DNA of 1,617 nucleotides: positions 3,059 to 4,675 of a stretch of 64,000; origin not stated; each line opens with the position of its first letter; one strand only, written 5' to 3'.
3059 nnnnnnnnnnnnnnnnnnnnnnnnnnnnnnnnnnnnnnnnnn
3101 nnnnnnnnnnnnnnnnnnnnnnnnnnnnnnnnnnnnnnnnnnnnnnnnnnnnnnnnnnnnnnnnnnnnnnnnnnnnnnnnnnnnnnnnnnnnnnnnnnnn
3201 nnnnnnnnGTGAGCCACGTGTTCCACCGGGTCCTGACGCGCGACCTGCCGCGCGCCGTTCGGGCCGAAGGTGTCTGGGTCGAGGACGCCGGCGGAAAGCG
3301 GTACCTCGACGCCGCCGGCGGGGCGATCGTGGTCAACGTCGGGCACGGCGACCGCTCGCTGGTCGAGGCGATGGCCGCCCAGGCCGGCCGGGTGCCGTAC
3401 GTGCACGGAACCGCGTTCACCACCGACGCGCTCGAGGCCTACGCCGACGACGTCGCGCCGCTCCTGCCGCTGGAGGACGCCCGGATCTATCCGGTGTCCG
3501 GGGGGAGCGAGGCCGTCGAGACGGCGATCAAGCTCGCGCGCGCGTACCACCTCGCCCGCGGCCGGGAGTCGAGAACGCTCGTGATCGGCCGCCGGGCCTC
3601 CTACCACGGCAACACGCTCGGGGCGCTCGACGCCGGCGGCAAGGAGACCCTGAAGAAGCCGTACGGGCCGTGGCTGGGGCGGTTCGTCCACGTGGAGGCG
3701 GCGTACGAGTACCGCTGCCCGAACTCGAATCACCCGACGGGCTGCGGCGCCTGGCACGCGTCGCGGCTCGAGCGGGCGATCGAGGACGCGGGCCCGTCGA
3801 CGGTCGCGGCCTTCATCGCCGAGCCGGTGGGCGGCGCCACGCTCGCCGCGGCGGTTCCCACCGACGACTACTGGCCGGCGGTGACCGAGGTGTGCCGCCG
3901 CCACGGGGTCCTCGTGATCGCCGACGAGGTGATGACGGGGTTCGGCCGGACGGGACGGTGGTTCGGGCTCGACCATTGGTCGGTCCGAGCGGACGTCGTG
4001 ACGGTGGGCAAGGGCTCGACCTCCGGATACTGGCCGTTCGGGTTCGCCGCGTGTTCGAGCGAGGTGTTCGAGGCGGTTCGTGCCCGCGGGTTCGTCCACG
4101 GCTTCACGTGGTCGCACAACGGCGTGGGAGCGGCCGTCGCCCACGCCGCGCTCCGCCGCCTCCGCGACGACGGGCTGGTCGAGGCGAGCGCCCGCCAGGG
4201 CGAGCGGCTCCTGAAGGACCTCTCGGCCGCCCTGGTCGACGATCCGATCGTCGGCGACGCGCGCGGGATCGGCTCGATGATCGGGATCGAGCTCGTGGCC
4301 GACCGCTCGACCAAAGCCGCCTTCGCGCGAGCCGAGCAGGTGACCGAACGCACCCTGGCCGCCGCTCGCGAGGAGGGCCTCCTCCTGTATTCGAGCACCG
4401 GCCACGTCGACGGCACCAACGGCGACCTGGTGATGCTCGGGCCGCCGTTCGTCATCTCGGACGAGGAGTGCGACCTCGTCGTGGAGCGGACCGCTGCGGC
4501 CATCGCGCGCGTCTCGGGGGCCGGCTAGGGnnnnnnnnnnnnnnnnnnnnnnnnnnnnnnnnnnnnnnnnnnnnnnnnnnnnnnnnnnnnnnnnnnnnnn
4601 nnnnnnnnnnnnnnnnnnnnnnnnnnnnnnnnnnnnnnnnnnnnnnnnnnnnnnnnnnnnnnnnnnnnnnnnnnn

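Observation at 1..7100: Seven-gene, fully translationally coupled catabolic operon (ALDH, GabT-like AT, CoA-transferase A and B, second AT, HDAC-family deacetylase, pyruvate kinase), probably for diamine or omega-amino-acid catabolism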

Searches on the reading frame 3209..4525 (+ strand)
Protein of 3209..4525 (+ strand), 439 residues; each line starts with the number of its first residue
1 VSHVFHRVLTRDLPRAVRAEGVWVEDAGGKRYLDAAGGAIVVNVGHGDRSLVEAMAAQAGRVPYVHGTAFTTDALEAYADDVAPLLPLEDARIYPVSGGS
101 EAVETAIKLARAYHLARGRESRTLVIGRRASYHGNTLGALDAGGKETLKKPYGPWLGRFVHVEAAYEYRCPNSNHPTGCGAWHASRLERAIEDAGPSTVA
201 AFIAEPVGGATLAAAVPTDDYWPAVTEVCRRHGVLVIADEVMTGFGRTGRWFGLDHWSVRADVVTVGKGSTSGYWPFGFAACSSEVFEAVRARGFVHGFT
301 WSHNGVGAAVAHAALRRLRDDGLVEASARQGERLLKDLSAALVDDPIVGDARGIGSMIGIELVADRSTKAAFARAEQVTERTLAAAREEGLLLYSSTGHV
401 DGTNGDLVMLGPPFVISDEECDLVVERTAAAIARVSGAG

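Call 5: search_protein_families(library=pfam, proteins=[window:3209-4525:+])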
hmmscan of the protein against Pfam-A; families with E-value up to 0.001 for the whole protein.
window:3209-4525:+ (439 aa): 2 families
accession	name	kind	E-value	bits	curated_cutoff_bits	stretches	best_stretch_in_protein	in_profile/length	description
PF00202.27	Aminotran_3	-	2.9e-84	283.5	30.5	1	16-431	13-402/403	Aminotransferase class-III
PF00155.27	Aminotran_1_2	-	0.0009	19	19.7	0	215-342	161-290/361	Aminotransferase class I and II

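Call 6: search_protein_families(library=ncbifam, proteins=[window:3209-4525:+])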
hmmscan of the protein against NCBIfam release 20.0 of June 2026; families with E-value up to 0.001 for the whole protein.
window:3209-4525:+ (439 aa): 69 families (the best 25 are shown)
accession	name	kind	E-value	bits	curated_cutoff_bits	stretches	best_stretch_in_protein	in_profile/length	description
NF005685.0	PRK07483.1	equivalog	9.8e-128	426.7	485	1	1-435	1-438/444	aspartate aminotransferase family protein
NF005375.0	PRK06917.1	equivalog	3.6e-112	375.3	535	1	2-435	4-439/448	aspartate aminotransferase family protein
NF005683.0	PRK07481.1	subfamily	2.1e-101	340.2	575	1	14-435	30-450/453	hypothetical protein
NF005682.0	PRK07480.1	subfamily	2.9e-95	319.6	510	1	17-433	40-450/459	aminotransferase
NF005102.0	PRK06541.1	equivalog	3.4e-95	319.2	574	1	10-431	32-452/460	aspartate aminotransferase family protein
NF005812.0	PRK07678.1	subfamily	2.6e-92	309.8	488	1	17-434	34-449/451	aminotransferase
NF004767.0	PRK06105.1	subfamily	2.7e-85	286.6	517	1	18-435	36-450/460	aminotransferase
NF005684.0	PRK07482.1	subfamily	1.3e-82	277.8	687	1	18-436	38-456/464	hypothetical protein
NF005447.0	PRK07036.1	equivalog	2.7e-82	276.9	618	1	16-436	39-456/468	aminotransferase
NF004625.0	PRK05965.1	subfamily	5.4e-74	249.6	729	1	19-432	35-445/460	hypothetical protein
NF004718.0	PRK06062.1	subfamily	1.7e-73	247.7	472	1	16-435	42-449/454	hypothetical protein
NF009068.0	PRK12403.1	equivalog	2e-72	244.5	817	1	8-435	31-453/460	aspartate aminotransferase family protein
TIGR00508.1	bioA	equivalog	1.2e-71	241.5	405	1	16-432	17-418/419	adenosylmethionine--8-amino-7-oxononanoate transaminase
NF052567.1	OmAmTferAptACaul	equivalog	1.5e-70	238.2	500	1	14-433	19-429/431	omega-aminotransferase AptA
NF049939.1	HyAminethphonNHLyPbfA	equivalog_domain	1.6e-68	231.2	525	1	17-433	48-440/442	(R)-1-hydroxy-2-aminoethylphosphonate ammonia-lyase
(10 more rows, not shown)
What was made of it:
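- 3209..4528 (+): AT2, a class-III omega-transaminase of the amine:pyruvate type, 439 aa, GTGA overlap. Aminotran_3 2.9e-84 (call 5); NF005685 scores 427 bits against a 485 cut-off (call 6).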

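Call 18: search_solved_structures(query=window:3209-4525:+, max_evalue=1e-40)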
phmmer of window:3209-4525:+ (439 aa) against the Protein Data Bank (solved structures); distinct sequences matched with E-value up to 1e-40: 72 (the best 60 are shown).
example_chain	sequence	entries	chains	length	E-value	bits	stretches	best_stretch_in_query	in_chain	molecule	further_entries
6io1_A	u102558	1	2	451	1.9e-82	280.8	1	11-435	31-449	Aminotransferase, class III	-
3i4j_A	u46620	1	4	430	3.2e-81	276.8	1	1-435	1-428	Aminotransferase, class III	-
6gwi_A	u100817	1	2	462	1.8e-73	251.3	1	17-432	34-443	Putrescine aminotransferase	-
3n5m_A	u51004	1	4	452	6.7e-70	239.5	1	16-434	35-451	Adenosylmethionine-8-amino-7-oxononanoate aminotransferase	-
9j4z_A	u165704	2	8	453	2.4e-69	237.7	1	13-429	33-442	Polyamine:pyruvate transaminase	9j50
6hx9_B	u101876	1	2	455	3.2e-69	237.3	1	13-429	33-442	Aspartate aminotransferase family protein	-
6fyq_A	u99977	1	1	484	1.9e-68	234.7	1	19-435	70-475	amine transaminase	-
3hmu_A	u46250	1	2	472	2e-67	231.3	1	17-427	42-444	Aminotransferase, class III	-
9uvs_A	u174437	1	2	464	2.3e-67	231.2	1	16-431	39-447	Aminotransferase class-III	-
5ti8_A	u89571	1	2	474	1.7e-66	228.3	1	17-426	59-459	Aminotransferase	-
8wqj_A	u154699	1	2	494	2.5e-65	224.4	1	17-432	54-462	Transaminase from Shimia marina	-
3fcr_A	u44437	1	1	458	7.1e-64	219.7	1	18-436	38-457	putative aminotransferase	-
7qx0_A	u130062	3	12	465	3.9e-63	217.2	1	16-429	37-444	Aminotransferase TR2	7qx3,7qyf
5lh9_A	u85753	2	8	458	4.3e-63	217.1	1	17-434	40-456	OMEGA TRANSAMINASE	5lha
9qc2_A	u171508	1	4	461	4.4e-63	217.1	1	12-420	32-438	Aspartate aminotransferase family protein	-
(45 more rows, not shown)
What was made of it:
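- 3209..4528 (+): PDB best hits are 6io1 and 3i4j, then putrescine and polyamine:pyruvate transaminases 6gwi, 9j4z and 6hx9 (call 18).
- On Amine:pyruvate omega-transaminase (class III): The top PDB matches are 6io1, 3i4j, 6gwi, 9j4z and 6hx9 (call 18).
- Closest known: Acetylpolyamine amidohydrolase. Same: An HDAC-fold hydrolase sits next to an omega-transaminase whose relatives include SpuC-like enzymes (call 18).
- AT2's relatives include putrescine and polyamine:pyruvate transaminases (call 18).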
